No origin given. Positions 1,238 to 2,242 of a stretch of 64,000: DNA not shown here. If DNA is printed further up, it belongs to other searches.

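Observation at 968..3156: Three-gene cassette in which every gene carries the same 30-nt leader ending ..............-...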

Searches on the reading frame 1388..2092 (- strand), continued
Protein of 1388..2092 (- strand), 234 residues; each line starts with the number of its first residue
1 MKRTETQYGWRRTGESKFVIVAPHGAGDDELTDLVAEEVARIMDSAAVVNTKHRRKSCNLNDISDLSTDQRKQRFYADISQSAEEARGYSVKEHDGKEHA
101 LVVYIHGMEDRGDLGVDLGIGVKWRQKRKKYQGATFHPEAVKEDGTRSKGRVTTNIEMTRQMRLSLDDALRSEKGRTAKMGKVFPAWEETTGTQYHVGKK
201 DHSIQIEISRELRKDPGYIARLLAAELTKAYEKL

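Call 44: find_encoding_contigs(protein=P0013, flank=5000, max_places=3)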
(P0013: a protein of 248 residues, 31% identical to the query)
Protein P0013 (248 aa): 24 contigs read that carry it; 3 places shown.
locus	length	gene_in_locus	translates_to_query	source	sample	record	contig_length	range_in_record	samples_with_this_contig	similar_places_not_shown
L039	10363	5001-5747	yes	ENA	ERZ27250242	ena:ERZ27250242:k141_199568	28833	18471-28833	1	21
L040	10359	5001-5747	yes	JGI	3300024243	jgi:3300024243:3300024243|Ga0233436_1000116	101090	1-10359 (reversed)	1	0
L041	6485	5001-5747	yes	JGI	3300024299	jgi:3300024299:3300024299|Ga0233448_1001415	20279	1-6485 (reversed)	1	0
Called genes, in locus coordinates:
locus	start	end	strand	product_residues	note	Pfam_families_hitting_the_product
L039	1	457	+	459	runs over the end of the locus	PF01547:SBP_bac_1, PF13416:SBP_bac_8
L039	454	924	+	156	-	PF18895:T4SS_pilin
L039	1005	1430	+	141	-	PF18895:T4SS_pilin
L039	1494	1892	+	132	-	PF18895:T4SS_pilin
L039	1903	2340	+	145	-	PF18895:T4SS_pilin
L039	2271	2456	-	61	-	-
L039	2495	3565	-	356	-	PF01380:SIS, PF10432:bact-PGI_C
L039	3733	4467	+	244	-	PF20772:TACO1_YebC_N, PF01709:Transcrip_reg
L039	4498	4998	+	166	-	PF02075:RuvC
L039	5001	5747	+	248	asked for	-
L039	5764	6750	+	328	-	PF18030:Rimk_N (weak), PF14397:ATPgrasp_ST, PF02222:ATP-grasp (weak), PF02655:ATP-grasp_3, PF02955:GSH-S_ATP, PF08443:RimK, PF07478:Dala_Dala_lig_C (weak)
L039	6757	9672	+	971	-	PF00912:Transgly, PF00905:Transpeptidase, PF17957:Big_7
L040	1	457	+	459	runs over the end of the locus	PF01547:SBP_bac_1, PF13416:SBP_bac_8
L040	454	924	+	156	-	PF18895:T4SS_pilin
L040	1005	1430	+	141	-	PF18895:T4SS_pilin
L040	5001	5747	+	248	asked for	-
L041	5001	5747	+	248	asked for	-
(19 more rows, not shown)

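Call 46: fold_search(model_id=the predicted structure, library=pdb)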
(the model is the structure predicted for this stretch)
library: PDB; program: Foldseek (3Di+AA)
matches with E <= 10: 551; with E <= 0.001: 24
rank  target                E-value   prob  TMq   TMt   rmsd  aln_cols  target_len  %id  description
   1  5onj_A                2.3e-05  1.00  0.37  0.41   7.8       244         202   14  YnDL in Complex with 5 amino acid (PGA) complex (released 2018-08-29)
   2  3a9l_A                2.8e-05  1.00  0.42  0.46   7.0       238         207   15  Structure of Bacteriophage poly-gamma-glutamate hydrolase (released 2010-11-10)
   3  2odf_E                3.2e-05  1.00  0.48  0.46   6.4       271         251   12  The crystal structure of gene product Atu2144 from Agrobacterium tumefaciens (released 2007-01-23)
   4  2odf_D                5.0e-05  1.00  0.46  0.43   7.4       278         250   10  The crystal structure of gene product Atu2144 from Agrobacterium tumefaciens (released 2007-01-23)
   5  2odf_B                6.5e-05  1.00  0.47  0.44   7.6       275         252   10  The crystal structure of gene product Atu2144 from Agrobacterium tumefaciens (released 2007-01-23)
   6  2odf_A                9.6e-05  1.00  0.49  0.46   6.6       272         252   12  The crystal structure of gene product Atu2144 from Agrobacterium tumefaciens (released 2007-01-23)
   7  1z8w_A                1.2e-04  0.99  0.37  0.41   9.2       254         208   10  Structure of Mutant Pyrrolidone Carboxyl Peptidase (E192I) from a Hyperthermophile, Pyrococcus furiosus (released 2006-06-13)
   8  21dc                  1.5e-04  1.00  0.45  0.51   6.4       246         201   13  Crystal structure of poly-gamma-glutamate hydrolase from Bacillus phage PM1 (released 2026-04-08)
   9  1x12_A                1.7e-04  0.98  0.34  0.37   9.4       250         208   10  Structure of Mutant Pyrrolidone Carboxyl Peptidase (E192D) from a Hyperthermophile, Pyrococcus furiosus (released 2006-06-13)
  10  7rag_B                1.8e-04  1.00  0.41  0.47   8.3       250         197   11  Structure of the CwlD amidase from Clostridioides difficile in complex with the GerS lipoprotein (released 2021-09-08)
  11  8v3p_A                2.2e-04  1.00  0.44  0.26   7.0       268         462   11  CCP5 in complex with Glu-P-peptide 2 transition state analog (released 2024-07-17)
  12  8v3o_A                2.7e-04  0.99  0.45  0.26   6.8       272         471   10  CCP5 in complex with Glu-P-peptide 1 transition state analog (released 2024-07-17)
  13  2q7s_A                2.8e-04  1.00  0.53  0.47   7.1       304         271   15  Crystal structure of N-formylglutamate amidohydrolase (YP_297560.1) from Ralstonia eutropha JMP134 at 2.00 A resolutio (released 2007-06-19)
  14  2odf_C                3.0e-04  1.00  0.57  0.54   5.4       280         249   11  The crystal structure of gene product Atu2144 from Agrobacterium tumefaciens (released 2007-01-23)
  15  3v38                  3.0e-04  0.98  0.39  0.31   8.2       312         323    9  Carboxypeptidase T mutant L254N (released 2012-12-19)
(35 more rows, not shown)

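Call 51: search_protein_families(library=pfam, proteins=[L001:6749-7996:+, L037:4529-4945:+, L037:5788-6333:+, L037:6404-6964:+, L001:4460-5146:-], max_evalue=0.05)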
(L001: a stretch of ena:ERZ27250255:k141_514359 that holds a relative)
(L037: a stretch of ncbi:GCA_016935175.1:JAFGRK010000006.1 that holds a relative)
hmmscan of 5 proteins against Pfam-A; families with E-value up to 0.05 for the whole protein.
L001:6749-7996:+ (415 aa): 2 families
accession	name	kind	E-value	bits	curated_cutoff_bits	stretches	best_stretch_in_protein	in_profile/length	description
PF00072.30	Response_reg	-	2.7e-05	24.7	30.2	1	315-414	14-111/111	Response regulator receiver domain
PF13146.11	TRL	-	0.0097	16.6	25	1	147-205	5-61/77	TRL-like protein family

L037:4529-4945:+ (138 aa): 0 families

L037:5788-6333:+ (181 aa): 2 families
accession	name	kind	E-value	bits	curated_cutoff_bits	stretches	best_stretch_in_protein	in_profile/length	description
PF00072.30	Response_reg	-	1.1e-05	26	30.2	1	15-86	1-63/111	Response regulator receiver domain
PF03830.20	PTSIIB_sorb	-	0.035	14.9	27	1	9-87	22-94/148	PTS system sorbose subfamily IIB component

L037:6404-6964:+ (186 aa): 0 families

L001:4460-5146:- (228 aa): 0 families

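Call 71: find_related_loci(query=A1, collection=viral_contigs, flank=6000)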
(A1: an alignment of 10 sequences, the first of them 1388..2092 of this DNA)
Query A1 (234 aa) in viral_contigs; peptide patterns used: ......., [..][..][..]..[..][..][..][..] (x = any residue, [..] = any of these).
156 stretches matched a pattern, but none encodes a relative of the query by tblastn (E <= 1e-3).

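Call 73: search_dna_similar(query=window:1388-2092:-, collection=phages, mode=protein, max_evalue=0.01, max_rows=10)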
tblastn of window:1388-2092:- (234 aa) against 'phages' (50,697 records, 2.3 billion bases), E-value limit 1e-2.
Records with a match: 1; places in all: 1; records where one place covers at least 80% of the query: 0.
Best place of each record, by identity: <60% 1.
By first word of the organism name: uncultured 1.
By host as written in the record: - 1.
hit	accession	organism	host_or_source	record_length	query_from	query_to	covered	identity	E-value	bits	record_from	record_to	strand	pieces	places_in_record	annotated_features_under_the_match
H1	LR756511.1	uncultured phage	metagenomic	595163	14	110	41%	26.4%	3e-3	44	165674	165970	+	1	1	record has no annotation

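Call 83: find_encoding_contigs(protein=P0005, flank=3000, max_places=3)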
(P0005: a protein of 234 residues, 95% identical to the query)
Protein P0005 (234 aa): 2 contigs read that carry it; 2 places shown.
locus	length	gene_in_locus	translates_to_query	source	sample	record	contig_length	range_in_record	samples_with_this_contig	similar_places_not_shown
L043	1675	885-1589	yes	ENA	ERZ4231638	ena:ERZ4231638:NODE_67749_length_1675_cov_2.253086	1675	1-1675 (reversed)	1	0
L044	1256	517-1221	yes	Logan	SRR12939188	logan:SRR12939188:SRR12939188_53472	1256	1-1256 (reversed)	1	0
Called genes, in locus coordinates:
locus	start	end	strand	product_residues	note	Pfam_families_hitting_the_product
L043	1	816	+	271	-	?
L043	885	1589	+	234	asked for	PF05908:Gamma_PGA_hydro (faint)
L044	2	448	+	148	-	?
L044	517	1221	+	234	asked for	PF05908:Gamma_PGA_hydro (faint)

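Call 84: find_encoding_contigs(protein=P0009, flank=3000, max_places=2)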
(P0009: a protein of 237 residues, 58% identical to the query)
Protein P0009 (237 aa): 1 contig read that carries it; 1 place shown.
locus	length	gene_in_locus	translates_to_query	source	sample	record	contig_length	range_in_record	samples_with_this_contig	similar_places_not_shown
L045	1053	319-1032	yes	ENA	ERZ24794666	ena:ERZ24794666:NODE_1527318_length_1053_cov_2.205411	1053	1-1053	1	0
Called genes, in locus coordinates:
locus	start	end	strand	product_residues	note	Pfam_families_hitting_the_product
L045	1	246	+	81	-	?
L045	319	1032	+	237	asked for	-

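Call 85: find_encoding_contigs(protein=P0010, flank=3000, max_places=2)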
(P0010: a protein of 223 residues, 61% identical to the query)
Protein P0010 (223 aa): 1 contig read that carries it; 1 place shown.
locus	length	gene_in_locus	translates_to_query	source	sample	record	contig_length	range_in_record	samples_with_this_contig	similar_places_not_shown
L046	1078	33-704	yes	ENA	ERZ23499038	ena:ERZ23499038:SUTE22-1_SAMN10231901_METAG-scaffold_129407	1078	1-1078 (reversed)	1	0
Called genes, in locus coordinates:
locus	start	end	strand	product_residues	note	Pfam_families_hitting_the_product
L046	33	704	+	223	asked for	-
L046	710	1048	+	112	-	-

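Call 94: search_protein_families(library=padloc, proteins=[L001:6749-7996:+, L037:4529-4945:+, L037:5788-6333:+, L037:6404-6964:+, L001:4460-5146:-, L046:710-1048:+], max_evalue=0.01)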
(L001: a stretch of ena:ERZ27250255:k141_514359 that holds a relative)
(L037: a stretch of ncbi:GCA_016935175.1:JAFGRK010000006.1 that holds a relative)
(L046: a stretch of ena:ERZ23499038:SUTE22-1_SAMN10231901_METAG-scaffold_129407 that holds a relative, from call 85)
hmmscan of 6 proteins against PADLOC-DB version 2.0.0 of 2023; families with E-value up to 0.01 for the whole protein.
L001:6749-7996:+ (415 aa): 0 families

L037:4529-4945:+ (138 aa): 0 families

L037:5788-6333:+ (181 aa): 0 families

L037:6404-6964:+ (186 aa): 0 families

L001:4460-5146:- (228 aa): 0 families

L046:710-1048:+ (112 aa): 0 families

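Call 95: search_solved_structures(query=window:1388-2092:-, max_evalue=10, show_alignments=3)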
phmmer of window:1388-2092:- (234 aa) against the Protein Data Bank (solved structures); distinct sequences matched with E-value up to 10: 0.
